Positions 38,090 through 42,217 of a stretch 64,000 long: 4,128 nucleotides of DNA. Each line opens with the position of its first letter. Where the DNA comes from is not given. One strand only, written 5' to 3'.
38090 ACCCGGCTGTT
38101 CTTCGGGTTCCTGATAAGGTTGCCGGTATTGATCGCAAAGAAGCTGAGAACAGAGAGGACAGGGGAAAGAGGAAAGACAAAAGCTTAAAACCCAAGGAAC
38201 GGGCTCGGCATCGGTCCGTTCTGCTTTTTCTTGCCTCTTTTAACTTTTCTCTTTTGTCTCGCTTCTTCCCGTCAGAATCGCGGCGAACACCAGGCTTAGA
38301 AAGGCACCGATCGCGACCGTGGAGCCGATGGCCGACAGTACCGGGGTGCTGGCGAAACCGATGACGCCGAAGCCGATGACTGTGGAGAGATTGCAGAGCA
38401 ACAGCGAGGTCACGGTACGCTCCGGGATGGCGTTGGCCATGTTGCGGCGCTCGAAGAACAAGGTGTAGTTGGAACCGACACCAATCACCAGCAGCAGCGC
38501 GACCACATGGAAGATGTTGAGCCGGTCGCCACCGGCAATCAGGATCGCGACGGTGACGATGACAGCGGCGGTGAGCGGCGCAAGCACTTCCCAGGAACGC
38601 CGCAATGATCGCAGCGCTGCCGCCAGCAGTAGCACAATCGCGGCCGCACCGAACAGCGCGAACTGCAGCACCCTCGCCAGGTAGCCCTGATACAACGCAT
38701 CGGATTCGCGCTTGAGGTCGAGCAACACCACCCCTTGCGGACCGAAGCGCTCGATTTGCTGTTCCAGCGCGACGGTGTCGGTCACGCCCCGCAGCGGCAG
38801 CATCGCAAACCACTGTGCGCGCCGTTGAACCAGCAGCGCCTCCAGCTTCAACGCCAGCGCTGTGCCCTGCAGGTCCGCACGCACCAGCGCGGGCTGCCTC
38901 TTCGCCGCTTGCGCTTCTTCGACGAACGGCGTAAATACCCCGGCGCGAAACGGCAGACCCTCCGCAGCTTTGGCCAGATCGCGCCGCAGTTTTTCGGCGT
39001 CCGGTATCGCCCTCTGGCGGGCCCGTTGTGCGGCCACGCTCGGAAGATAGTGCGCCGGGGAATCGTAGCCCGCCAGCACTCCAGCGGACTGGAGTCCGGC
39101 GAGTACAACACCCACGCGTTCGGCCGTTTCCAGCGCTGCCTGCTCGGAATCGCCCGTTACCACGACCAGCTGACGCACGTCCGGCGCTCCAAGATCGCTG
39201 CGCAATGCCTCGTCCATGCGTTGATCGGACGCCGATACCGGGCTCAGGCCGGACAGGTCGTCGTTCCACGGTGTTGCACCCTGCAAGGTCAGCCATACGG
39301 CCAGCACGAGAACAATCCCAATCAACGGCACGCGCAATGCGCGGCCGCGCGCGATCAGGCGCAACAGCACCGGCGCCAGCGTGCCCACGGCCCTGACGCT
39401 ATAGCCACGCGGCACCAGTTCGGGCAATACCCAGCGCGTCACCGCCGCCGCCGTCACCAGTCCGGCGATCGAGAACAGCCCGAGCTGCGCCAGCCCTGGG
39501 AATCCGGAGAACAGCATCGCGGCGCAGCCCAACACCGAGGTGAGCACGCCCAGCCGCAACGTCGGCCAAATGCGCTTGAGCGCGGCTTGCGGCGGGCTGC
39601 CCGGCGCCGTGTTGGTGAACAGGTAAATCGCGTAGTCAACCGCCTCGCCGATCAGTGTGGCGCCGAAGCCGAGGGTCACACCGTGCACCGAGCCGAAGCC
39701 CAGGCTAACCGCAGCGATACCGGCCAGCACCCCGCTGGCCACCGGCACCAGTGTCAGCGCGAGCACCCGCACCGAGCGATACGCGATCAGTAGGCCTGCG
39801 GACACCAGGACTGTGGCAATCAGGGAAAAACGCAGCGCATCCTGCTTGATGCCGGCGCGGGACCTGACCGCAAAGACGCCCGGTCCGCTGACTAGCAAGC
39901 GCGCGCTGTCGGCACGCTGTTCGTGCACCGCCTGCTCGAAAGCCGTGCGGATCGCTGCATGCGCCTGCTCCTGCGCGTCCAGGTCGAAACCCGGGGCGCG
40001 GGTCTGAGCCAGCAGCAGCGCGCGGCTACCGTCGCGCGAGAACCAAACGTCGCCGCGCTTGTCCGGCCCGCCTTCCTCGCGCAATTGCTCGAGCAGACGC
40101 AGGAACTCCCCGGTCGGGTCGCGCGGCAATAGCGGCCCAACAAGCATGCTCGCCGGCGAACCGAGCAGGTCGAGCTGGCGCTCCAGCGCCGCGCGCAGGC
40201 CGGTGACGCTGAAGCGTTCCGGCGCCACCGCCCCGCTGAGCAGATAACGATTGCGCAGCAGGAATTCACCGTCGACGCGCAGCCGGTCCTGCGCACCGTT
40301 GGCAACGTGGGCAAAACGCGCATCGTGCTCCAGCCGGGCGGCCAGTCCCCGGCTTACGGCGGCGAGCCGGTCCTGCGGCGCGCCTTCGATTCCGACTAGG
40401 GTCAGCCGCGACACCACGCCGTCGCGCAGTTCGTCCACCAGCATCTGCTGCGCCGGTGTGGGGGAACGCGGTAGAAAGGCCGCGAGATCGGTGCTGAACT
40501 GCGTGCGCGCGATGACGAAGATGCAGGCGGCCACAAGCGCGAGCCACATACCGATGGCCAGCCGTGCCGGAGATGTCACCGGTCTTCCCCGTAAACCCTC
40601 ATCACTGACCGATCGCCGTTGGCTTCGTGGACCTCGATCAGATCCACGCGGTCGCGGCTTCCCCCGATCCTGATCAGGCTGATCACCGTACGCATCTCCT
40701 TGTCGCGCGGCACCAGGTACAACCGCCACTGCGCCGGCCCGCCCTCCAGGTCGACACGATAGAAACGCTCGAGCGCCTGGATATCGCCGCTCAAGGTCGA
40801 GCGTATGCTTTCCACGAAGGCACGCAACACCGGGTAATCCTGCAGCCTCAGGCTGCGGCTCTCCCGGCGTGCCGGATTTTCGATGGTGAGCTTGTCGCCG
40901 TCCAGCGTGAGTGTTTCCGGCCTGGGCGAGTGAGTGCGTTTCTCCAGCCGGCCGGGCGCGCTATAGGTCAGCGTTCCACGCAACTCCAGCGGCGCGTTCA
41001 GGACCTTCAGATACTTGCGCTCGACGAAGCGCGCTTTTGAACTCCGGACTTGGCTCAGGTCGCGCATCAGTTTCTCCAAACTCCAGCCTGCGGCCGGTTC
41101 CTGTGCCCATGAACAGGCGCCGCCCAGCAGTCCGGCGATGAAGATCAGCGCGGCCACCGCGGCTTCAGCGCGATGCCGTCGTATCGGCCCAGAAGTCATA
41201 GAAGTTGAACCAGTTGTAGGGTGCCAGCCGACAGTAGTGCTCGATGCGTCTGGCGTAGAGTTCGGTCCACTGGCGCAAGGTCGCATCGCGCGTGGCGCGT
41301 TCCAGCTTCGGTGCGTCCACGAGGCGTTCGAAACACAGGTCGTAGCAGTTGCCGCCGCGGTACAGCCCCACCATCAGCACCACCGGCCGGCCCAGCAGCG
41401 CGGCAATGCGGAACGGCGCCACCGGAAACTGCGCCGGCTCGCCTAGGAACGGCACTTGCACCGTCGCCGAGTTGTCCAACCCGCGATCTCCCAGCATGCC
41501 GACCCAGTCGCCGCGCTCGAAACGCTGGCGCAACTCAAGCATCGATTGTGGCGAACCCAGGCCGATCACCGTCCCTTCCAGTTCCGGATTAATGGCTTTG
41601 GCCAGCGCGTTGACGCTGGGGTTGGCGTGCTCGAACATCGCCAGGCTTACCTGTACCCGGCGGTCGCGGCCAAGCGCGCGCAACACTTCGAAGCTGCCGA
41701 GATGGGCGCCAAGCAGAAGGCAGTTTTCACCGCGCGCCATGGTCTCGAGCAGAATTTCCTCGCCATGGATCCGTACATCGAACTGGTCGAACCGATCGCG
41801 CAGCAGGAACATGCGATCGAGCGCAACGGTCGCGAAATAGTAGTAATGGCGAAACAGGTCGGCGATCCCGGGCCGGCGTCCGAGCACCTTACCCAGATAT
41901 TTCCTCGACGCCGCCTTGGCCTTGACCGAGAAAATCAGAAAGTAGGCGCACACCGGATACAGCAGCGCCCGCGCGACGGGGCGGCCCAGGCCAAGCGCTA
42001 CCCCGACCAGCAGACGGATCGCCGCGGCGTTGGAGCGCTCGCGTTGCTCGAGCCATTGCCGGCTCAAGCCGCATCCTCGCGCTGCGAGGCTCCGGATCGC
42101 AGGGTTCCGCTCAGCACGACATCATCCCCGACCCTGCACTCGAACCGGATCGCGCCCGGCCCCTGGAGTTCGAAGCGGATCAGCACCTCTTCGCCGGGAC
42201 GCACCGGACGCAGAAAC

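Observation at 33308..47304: Aryl-polyene/xanthomonadin-type FAS-like biosynthetic gene cluster with export and lipid-anchoring genes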

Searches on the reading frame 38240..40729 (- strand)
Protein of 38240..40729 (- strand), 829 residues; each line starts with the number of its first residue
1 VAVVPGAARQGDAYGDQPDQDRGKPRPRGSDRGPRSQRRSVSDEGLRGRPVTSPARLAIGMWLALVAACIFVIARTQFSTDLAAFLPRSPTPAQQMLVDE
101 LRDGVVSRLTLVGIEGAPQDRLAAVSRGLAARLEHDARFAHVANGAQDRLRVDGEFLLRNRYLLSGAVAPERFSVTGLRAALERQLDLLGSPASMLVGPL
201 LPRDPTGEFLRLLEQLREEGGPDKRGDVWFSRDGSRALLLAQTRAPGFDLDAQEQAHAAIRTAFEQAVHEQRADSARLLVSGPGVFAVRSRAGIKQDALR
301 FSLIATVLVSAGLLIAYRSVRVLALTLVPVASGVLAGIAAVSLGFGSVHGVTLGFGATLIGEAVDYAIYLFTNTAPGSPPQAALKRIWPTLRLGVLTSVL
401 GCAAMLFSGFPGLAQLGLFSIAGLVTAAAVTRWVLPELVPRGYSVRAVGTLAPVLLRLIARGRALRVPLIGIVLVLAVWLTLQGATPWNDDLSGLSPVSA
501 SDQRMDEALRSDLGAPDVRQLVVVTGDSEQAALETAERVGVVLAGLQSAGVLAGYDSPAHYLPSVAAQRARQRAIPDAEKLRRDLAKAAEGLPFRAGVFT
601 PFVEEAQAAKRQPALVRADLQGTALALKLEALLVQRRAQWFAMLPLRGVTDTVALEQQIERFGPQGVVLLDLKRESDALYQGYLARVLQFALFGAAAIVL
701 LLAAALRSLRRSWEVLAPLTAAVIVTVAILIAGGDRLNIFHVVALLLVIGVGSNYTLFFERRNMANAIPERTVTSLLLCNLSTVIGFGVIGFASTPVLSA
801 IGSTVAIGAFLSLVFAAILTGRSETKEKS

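Call 6: search_protein_families(library=pfam, proteins=[window:38240-40729:-], max_evalue=0.01)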
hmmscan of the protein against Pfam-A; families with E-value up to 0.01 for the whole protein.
window:38240-40729:- (829 aa): 1 family
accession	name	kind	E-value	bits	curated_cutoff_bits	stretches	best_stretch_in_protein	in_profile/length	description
PF03176.21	MMPL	-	4.1e-10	39.6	20.5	1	229-438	80-298/333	MMPL family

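Call 7: search_protein_families(library=ncbifam, proteins=[window:38240-40729:-], max_evalue=0.01)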
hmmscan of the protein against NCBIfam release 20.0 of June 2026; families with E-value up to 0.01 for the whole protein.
window:38240-40729:- (829 aa): 5 families
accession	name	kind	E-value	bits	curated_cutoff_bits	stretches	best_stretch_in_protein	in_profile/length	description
TIGR03480.1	HpnN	hypoth_equivalog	3.2e-18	65.1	751.85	2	236-439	210-420/862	hopanoid biosynthesis associated RND transporter like protein HpnN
TIGR00921.1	2A067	subfamily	6.3e-17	60.9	351.9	2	259-438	543-730/733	hydrophobe/amphiphile efflux-3 (HAE3) family transporter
NF045600.2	BstA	equivalog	2.6e-09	35.5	1400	2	218-484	204-484/903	sterol transporter cytoplasmic membrane protein BstA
NF052374.1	HopndTporHpnN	equivalog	3.3e-07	28.8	1100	1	689-818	716-848/858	hopanoid transporter HpnN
TIGR00833.1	actII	subfamily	1.1e-05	23.9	874.7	1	252-438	129-328/910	MMPL family RND transporter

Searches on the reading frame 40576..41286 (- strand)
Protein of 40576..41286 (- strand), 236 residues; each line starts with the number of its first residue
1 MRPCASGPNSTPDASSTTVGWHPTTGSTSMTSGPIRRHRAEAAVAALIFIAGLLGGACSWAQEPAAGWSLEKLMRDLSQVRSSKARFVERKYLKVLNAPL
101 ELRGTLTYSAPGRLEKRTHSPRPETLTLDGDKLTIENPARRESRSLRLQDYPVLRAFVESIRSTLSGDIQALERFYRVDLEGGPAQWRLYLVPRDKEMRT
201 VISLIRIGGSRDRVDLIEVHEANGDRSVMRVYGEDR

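Call 6: search_protein_families(library=pfam, proteins=[window:40576-41286:-], max_evalue=0.01)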
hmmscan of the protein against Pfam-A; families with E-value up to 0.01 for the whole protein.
window:40576-41286:- (236 aa): 2 families
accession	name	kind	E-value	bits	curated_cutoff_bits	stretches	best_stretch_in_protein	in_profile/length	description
PF19574.5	LolA_3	-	1.7e-19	70.4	23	1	70-226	9-164/192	Outer membrane lipoprotein carrier protein LolA-like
PF03548.22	LolA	-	2.3e-05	24.6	23.6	1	79-230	2-147/165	Outer membrane lipoprotein carrier protein LolA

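Call 7: search_protein_families(library=ncbifam, proteins=[window:40576-41286:-], max_evalue=0.01)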
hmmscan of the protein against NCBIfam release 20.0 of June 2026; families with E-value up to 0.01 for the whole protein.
window:40576-41286:- (236 aa): 3 families
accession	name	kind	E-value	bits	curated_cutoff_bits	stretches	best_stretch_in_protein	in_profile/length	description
NF053544.1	LolA2_flexi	equivalog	2.5e-13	49.9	125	1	71-229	33-190/208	flexirubin biosynthesis/transport protein LolA2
TIGR00547.2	lolA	equivalog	1.4e-05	24.7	112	1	61-230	13-174/202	outer membrane lipoprotein periplasmic chaperone LolA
NF000661.0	PRK00031.1-3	equivalog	0.0031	16.9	255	1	52-137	21-111/225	outer membrane lipoprotein chaperone LolA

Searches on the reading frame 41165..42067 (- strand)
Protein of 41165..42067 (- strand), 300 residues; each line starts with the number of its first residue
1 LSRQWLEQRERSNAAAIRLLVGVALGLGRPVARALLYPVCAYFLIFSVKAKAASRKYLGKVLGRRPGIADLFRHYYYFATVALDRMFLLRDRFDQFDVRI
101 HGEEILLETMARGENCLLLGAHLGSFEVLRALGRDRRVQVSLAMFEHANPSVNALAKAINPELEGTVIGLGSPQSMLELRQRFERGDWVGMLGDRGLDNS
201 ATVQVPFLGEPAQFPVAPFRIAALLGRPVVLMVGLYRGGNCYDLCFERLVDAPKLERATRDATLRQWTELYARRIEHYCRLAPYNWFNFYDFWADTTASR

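Call 6: search_protein_families(library=pfam, proteins=[window:41165-42067:-], max_evalue=0.01)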
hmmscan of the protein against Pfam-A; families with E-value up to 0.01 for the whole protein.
window:41165-42067:- (300 aa): 1 family
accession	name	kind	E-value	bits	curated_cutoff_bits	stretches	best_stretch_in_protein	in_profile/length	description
PF03279.18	Lip_A_acyltrans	-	1.6e-11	44.4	22.3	1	94-290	106-290/295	Bacterial lipid A biosynthesis acyltransferase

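Call 7: search_protein_families(library=ncbifam, proteins=[window:41165-42067:-], max_evalue=0.01)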
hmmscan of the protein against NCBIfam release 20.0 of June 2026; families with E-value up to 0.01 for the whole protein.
window:41165-42067:- (300 aa): 5 families
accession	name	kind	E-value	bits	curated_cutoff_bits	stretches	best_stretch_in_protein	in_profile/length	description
NF005919.0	PRK07920.1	equivalog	1.6e-09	37.2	209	1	77-295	83-295/311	phosphatidylinositol mannoside acyltransferase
NF006487.0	PRK08905.1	equivalog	2e-07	30.4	281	1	94-285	82-265/290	lysophospholipid acyltransferase family protein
NF005120.0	PRK06553.1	equivalog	2.7e-07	30.2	273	1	83-294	100-307/308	lipid A biosynthesis lauroyl acyltransferase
NF006270.0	PRK08419.1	equivalog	6.1e-06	25.7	248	1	74-294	71-289/298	lipid A biosynthesis lauroyl acyltransferase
NF004190.0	PRK05645.1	equivalog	0.0025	17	377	1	99-212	97-208/295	lysophospholipid acyltransferase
